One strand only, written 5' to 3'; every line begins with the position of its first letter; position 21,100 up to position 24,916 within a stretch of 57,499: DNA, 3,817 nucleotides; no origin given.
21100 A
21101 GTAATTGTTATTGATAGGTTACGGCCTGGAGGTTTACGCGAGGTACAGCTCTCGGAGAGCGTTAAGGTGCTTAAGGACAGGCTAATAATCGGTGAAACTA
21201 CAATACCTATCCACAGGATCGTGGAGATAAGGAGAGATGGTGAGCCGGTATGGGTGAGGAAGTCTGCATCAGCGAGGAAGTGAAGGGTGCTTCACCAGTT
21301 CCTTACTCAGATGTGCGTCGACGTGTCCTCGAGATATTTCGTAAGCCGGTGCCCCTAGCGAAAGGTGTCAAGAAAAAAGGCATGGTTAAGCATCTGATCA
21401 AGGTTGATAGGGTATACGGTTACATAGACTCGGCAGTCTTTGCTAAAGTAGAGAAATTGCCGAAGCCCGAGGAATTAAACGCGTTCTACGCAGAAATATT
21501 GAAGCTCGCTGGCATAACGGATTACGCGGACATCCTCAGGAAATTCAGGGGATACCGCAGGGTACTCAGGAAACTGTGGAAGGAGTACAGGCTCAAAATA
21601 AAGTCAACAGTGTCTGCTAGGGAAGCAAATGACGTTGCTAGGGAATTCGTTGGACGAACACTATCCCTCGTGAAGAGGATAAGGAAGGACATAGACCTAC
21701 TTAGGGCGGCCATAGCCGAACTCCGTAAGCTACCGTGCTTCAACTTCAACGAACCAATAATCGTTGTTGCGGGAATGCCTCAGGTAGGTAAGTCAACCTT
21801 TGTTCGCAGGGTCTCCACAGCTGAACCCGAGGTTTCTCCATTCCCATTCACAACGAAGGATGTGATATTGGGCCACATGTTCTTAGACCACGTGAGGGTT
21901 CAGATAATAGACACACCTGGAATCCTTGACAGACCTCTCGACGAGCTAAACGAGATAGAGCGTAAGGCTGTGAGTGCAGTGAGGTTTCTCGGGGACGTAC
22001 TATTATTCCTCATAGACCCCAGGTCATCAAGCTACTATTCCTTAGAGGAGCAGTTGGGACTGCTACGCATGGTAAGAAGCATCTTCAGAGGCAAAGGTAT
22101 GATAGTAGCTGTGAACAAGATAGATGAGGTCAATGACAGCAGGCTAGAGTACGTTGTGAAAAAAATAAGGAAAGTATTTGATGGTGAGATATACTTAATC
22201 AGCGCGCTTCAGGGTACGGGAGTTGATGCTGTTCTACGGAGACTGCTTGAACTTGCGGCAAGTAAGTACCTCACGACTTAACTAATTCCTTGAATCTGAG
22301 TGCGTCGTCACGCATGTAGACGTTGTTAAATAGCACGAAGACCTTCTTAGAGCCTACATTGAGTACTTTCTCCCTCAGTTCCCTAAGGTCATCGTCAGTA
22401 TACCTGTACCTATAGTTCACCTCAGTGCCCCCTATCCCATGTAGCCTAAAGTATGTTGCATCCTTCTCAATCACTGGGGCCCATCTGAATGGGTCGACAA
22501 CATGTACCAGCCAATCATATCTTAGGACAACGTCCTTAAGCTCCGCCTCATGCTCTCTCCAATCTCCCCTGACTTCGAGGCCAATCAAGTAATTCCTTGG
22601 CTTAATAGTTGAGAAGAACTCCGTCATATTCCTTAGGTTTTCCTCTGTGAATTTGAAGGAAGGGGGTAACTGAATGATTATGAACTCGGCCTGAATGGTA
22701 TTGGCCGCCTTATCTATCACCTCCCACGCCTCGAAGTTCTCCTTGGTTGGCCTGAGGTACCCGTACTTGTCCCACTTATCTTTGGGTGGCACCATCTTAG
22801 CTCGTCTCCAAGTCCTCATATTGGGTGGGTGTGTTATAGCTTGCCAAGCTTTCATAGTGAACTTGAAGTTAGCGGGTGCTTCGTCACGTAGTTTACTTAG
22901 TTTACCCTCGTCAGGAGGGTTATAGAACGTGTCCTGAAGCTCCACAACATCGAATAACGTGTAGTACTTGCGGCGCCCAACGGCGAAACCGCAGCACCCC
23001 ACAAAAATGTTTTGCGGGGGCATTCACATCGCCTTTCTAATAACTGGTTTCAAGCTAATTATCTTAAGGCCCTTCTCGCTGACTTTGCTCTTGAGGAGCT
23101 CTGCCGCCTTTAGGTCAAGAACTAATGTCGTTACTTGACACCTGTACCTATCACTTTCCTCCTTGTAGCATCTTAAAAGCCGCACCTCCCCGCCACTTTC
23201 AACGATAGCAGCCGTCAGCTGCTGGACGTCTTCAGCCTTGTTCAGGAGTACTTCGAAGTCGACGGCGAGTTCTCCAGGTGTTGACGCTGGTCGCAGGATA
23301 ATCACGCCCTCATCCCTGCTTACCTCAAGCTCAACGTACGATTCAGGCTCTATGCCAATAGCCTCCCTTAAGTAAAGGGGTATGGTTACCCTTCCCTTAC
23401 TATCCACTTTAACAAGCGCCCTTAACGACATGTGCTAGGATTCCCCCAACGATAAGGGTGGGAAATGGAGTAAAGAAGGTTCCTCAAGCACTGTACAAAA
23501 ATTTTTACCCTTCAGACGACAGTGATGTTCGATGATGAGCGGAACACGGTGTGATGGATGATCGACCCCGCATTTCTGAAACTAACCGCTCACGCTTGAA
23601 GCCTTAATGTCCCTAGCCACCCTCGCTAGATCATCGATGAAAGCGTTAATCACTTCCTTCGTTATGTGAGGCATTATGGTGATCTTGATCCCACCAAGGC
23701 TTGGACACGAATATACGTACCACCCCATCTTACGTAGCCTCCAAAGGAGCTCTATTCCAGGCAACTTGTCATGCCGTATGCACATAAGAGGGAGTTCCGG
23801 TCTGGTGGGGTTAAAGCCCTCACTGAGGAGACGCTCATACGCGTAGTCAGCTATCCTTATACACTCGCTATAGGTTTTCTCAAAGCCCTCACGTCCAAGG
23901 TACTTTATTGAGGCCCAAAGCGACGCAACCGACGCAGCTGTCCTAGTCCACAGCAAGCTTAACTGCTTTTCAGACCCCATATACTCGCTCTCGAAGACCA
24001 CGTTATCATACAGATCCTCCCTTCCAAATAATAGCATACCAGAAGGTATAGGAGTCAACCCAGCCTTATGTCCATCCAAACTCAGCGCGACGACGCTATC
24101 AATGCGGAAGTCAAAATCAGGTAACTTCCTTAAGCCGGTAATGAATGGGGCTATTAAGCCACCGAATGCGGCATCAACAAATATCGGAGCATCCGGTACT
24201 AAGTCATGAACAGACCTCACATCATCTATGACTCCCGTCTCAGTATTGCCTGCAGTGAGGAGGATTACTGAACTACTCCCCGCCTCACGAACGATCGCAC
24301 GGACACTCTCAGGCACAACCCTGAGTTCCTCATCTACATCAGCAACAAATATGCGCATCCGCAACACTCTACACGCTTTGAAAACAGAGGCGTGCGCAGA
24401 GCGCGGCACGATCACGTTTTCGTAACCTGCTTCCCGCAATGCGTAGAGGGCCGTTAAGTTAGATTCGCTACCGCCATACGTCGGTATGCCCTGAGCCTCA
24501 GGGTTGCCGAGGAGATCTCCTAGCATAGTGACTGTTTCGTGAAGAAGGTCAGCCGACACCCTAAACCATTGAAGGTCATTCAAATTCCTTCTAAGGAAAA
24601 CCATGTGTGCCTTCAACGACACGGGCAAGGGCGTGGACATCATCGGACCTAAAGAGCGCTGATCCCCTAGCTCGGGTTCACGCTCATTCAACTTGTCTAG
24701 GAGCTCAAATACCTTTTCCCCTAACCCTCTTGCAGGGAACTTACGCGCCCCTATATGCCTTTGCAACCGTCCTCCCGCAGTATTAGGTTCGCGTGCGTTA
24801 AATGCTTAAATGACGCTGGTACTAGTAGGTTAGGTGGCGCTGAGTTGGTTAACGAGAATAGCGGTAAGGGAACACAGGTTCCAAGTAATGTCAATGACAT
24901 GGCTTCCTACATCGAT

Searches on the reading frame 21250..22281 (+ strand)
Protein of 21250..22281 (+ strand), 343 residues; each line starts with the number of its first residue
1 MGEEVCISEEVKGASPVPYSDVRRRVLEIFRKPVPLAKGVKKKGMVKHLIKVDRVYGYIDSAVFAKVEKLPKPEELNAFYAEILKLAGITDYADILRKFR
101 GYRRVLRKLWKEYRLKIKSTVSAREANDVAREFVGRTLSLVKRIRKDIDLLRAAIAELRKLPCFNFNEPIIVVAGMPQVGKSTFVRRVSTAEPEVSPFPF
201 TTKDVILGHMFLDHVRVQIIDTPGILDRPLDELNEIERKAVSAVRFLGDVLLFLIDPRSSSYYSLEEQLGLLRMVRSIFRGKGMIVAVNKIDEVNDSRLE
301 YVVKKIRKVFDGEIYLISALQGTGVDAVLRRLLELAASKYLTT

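Call 20: search_protein_families(library=ncbifam, proteins=[window:21250-22281:+], max_evalue=0.01)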
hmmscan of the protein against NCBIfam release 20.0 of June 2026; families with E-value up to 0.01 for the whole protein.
window:21250-22281:+ (343 aa): 22 families
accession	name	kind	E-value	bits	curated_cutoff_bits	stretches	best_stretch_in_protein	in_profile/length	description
TIGR02729.1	Obg_CgtA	equivalog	1.3e-18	67.1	280.25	1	173-335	162-327/329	Obg family GTPase CgtA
NF008956.1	PRK12299.1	equivalog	1.3e-17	63.8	300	1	173-335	163-324/327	GTPase ObgE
NF000908.1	PRK00089.1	equivalog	6.5e-17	61.7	237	1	170-336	5-167/291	GTPase Era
TIGR03594.1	GTPase_EngA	equivalog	8.9e-17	61.2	306.7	1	169-336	1-160/432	ribosome biogenesis GTPase Der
NF008955.0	PRK12297.1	equivalog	2.1e-13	50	406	1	173-337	164-329/429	GTPase ObgE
TIGR00231.1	small_GTP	domain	1.3e-12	47.8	42.5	1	169-328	4-158/164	GTP-binding protein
NF003661.0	PRK05291.1-3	equivalog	2.3e-12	47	380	1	97-339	145-373/448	tRNA uridine-5-carboxymethylaminomethyl(34) synthesis GTPase MnmE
TIGR00436.1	era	equivalog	1.2e-11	44.5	116.25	1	171-328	3-155/270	GTPase Era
NF002828.0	PRK03003.1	equivalog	2e-10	39.9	631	1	165-334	37-198/477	ribosome biogenesis GTPase Der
NF007071.0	PRK09518.1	equivalog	3.7e-10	39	953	1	169-337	272-432/706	bifunctional cytidylate kinase/GTPase Der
TIGR03918.1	GTP_HydF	equivalog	4.6e-09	35.6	325.55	1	170-339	9-170/392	[FeFe] hydrogenase H-cluster maturation GTPase HydF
TIGR00437.1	feoB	equivalog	2e-08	33.4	315.65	1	175-333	1-151/594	ferrous iron transport protein B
TIGR00450.1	mnmE_trmE_thdF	equivalog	1.9e-07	30.5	252.6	1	167-298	207-330/446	tRNA uridine-5-carboxymethylaminomethyl(34) synthesis GTPase MnmE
NF008954.1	PRK12296.1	equivalog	1.9e-07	29.9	377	1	173-331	164-334/470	GTPase ObgE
TIGR03596.1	GTPase_YlqF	equivalog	1e-06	28.3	208.2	1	163-229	113-177/276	ribosome biogenesis GTPase YlqF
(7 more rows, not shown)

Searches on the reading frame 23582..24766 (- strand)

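Call 13: search_protein_families(library=ncbifam, proteins=[window:23582-24766:-], max_evalue=0.00001)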
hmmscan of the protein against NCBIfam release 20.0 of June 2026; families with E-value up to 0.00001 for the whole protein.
window:23582-24766:- (394 aa): 6 families
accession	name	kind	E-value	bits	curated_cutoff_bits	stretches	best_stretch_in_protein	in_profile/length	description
TIGR03812.1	tyr_de_CO2_Arch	equivalog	7.8e-81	271.8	299.4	1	17-383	3-375/375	tyrosine decarboxylase MfnA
NF002748.0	PRK02769.1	equivalog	1.1e-27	96.7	305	1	93-387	87-375/382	histidine decarboxylase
TIGR01788.1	Glu-decarb-GAD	equivalog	7.1e-27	94.2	380.4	1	58-355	65-394/431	glutamate decarboxylase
NF052646.1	DABADecarRhbB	equivalog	2.1e-13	49.7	900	1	78-267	142-342/491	L-2,4-diaminobutyrate decarboxylase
TIGR03799.1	NOD_PanD_pyr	equivalog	6.7e-12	44.6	606.1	1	108-329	200-434/522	pyridoxal-dependent aspartate 1-decarboxylase PanP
TIGR03235.1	DNA_S_dndA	equivalog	1.8e-07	30.8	480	1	83-200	52-176/353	cysteine desulfurase DndA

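Call 14: search_protein_families(library=pfam, proteins=[window:23582-24766:-], max_evalue=0.00001)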
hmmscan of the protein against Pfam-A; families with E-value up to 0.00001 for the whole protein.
window:23582-24766:- (394 aa): 1 family
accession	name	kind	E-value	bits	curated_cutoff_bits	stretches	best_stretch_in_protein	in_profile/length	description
PF00282.25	Pyridoxal_deC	-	5.4e-24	85.1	27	1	70-316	76-356/375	Pyridoxal-dependent decarboxylase conserved domain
